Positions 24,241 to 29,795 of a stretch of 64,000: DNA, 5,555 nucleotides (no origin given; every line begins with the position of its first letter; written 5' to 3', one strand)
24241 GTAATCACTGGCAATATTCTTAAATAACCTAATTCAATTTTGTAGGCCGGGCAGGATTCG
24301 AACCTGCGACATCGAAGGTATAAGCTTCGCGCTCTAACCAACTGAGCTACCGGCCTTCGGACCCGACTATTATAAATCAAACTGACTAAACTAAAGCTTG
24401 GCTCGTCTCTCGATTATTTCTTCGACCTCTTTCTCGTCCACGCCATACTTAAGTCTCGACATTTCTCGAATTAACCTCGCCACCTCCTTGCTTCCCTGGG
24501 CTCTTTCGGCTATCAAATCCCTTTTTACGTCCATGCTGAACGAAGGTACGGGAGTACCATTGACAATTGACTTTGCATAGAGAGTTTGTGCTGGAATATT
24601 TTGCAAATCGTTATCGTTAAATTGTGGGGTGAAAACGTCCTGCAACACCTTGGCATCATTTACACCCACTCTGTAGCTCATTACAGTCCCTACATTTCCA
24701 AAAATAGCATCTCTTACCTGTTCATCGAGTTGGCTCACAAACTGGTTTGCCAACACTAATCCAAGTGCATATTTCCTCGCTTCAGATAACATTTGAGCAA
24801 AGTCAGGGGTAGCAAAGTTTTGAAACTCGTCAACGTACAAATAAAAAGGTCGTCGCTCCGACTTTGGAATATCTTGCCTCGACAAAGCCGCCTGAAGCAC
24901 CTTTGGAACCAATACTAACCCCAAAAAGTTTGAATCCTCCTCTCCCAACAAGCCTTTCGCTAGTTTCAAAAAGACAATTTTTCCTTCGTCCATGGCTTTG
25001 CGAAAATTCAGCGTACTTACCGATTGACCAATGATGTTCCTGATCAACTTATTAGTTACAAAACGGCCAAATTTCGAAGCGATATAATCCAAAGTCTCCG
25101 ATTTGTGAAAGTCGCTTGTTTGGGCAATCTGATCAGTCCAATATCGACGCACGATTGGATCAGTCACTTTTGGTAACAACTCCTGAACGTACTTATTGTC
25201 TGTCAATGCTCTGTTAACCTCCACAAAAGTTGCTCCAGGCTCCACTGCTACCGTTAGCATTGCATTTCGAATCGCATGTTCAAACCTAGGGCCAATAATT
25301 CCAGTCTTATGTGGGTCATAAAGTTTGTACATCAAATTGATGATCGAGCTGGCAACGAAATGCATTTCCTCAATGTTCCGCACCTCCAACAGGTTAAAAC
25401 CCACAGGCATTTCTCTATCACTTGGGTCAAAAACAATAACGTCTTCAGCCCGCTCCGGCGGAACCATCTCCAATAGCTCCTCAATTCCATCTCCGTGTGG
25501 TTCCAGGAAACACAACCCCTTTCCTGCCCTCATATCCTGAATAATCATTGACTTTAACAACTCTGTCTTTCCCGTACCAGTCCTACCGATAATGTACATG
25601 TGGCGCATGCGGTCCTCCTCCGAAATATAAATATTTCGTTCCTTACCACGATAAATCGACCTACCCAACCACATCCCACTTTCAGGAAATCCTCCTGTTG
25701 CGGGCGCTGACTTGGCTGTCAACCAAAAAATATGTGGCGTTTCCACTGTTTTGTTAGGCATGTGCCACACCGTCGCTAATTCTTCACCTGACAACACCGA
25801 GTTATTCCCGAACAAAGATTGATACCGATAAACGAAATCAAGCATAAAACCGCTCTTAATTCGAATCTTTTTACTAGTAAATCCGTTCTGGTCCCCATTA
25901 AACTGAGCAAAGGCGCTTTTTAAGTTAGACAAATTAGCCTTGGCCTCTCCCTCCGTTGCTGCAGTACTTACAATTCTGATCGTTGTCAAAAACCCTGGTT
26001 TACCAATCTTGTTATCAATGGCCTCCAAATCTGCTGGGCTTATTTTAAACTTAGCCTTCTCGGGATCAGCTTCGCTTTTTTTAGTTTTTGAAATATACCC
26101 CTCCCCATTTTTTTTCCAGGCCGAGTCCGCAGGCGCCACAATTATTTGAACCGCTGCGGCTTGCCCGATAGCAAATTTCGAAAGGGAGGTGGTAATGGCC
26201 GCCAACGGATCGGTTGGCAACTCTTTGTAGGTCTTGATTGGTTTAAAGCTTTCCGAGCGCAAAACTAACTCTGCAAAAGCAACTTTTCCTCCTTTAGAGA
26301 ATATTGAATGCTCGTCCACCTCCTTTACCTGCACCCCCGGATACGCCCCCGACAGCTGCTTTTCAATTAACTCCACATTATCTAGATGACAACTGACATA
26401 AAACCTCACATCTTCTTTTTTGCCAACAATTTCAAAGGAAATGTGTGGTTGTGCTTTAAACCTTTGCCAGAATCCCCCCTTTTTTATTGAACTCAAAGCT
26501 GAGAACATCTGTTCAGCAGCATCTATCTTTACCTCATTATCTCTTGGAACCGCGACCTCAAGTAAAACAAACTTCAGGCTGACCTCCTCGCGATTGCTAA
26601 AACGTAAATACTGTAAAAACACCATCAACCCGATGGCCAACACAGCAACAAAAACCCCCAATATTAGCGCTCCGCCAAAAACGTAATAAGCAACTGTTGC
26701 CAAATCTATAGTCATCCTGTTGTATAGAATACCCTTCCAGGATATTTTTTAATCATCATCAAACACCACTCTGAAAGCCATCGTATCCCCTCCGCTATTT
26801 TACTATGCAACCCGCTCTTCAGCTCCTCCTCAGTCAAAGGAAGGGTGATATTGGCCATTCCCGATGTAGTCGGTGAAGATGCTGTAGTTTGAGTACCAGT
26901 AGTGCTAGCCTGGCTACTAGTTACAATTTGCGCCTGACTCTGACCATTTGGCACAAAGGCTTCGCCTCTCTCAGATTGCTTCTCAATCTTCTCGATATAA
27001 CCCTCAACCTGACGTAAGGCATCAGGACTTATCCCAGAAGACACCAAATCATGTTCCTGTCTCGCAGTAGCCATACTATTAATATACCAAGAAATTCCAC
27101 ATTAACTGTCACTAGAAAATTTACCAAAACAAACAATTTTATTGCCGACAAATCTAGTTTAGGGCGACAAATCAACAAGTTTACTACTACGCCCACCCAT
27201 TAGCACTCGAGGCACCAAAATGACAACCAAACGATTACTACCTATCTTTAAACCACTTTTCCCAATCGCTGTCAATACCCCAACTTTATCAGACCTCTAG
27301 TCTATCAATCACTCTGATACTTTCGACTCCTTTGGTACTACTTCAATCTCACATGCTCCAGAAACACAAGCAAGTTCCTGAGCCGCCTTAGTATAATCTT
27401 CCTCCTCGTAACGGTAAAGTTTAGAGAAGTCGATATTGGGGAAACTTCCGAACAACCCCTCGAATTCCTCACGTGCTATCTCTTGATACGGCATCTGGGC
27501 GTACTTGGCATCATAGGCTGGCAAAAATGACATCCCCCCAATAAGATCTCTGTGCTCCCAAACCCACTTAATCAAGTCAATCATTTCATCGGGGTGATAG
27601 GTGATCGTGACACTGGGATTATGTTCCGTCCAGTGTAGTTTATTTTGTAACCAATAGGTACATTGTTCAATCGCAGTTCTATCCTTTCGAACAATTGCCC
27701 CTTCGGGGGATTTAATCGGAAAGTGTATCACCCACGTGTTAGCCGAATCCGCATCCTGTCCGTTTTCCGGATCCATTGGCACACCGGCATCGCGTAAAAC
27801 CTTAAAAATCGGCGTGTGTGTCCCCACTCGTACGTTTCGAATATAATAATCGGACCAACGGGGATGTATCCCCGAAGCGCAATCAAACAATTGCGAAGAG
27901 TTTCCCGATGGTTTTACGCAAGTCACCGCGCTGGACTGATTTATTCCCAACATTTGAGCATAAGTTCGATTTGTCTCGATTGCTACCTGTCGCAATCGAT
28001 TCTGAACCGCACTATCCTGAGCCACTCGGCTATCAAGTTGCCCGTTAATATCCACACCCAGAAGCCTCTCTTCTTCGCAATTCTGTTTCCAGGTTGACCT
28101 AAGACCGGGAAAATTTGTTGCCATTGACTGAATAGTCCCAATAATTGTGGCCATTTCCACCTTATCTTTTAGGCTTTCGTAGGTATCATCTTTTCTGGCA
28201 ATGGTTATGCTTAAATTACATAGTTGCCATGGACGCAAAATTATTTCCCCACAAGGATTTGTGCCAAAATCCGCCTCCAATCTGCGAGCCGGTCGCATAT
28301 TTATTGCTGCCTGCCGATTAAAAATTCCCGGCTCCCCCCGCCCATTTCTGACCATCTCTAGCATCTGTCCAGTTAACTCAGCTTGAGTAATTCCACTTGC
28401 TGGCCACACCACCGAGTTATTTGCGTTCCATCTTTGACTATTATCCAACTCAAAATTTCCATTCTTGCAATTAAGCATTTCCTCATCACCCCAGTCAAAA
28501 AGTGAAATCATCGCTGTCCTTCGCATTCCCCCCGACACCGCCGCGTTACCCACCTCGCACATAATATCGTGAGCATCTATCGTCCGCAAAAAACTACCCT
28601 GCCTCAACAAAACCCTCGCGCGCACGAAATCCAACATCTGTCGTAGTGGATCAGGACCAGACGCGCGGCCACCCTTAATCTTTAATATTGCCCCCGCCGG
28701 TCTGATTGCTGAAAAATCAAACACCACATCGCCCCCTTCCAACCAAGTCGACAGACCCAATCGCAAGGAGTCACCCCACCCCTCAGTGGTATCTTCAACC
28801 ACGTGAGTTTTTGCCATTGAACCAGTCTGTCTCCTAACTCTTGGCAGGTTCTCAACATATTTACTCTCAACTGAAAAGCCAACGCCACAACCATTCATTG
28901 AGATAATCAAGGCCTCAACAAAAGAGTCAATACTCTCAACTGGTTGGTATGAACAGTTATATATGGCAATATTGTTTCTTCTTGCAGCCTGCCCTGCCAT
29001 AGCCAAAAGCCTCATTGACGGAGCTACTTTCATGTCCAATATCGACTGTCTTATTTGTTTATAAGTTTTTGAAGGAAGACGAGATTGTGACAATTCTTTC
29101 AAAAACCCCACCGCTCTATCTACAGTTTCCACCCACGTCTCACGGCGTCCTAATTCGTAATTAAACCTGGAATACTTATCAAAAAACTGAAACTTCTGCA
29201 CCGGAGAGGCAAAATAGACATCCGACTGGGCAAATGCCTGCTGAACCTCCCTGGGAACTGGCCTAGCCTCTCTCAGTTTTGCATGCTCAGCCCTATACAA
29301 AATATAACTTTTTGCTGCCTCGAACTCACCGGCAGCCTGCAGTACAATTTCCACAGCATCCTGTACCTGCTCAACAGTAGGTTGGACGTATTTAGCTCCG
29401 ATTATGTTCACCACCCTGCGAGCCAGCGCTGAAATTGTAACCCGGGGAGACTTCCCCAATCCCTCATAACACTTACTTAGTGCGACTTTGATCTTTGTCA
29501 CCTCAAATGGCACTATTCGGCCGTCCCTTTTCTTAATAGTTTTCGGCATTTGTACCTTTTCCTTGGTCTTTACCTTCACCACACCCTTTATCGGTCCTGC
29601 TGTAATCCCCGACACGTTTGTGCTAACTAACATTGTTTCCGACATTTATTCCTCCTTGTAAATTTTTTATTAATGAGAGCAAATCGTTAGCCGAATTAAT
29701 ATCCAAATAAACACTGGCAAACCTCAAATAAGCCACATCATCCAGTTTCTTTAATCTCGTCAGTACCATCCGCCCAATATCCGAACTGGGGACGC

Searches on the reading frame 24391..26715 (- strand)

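Call 78: search_protein_families(library=pfam, proteins=[window:24391-26715:-], max_evalue=0.00001)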
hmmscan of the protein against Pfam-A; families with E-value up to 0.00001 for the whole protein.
window:24391-26715:- (774 aa): 2 families
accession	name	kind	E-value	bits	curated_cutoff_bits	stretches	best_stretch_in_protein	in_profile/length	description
PF10412.15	TrwB_AAD_bind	-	2e-08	34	20.5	1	365-665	10-288/387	Type IV secretion-system coupling protein DNA-binding domain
PF12696.13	TraG-D_C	-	1e-06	29.2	22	1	623-693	1-74/126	TraM recognition site of TraD and TraG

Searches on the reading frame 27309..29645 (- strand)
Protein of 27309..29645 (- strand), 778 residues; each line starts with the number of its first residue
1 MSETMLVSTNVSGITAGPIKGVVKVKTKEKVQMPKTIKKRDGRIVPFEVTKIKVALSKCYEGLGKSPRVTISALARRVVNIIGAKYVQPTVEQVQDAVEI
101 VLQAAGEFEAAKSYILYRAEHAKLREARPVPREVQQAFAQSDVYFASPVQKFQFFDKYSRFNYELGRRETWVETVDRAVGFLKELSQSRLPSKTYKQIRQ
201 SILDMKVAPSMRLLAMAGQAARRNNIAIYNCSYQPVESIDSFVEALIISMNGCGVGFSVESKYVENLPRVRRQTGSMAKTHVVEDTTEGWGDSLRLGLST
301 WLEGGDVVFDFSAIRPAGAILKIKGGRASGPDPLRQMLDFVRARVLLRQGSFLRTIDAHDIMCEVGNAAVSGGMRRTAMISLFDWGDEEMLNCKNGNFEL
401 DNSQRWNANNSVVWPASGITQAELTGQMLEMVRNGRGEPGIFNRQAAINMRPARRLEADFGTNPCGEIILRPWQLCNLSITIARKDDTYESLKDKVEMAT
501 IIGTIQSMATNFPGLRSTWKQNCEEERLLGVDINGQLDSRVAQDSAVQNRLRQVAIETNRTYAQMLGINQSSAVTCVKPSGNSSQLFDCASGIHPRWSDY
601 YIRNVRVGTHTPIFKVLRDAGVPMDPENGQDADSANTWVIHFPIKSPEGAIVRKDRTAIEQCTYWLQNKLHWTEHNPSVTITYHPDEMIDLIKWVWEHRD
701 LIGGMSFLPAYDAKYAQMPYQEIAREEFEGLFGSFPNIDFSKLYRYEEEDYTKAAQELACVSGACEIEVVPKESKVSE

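Call 78: search_protein_families(library=pfam, proteins=[window:27309-29645:-], max_evalue=0.00001)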
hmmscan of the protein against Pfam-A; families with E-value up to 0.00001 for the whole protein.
window:27309-29645:- (778 aa): 2 families
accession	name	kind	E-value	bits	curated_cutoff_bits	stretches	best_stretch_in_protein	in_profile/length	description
PF03477.21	ATP-cone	-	3.3e-18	66.4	25.8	1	36-122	2-87/88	ATP cone domain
PF02867.20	Ribonuc_red_lgC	-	6.6e-08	32.1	23.9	0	420-504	168-261/523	Ribonucleotide reductase, barrel domain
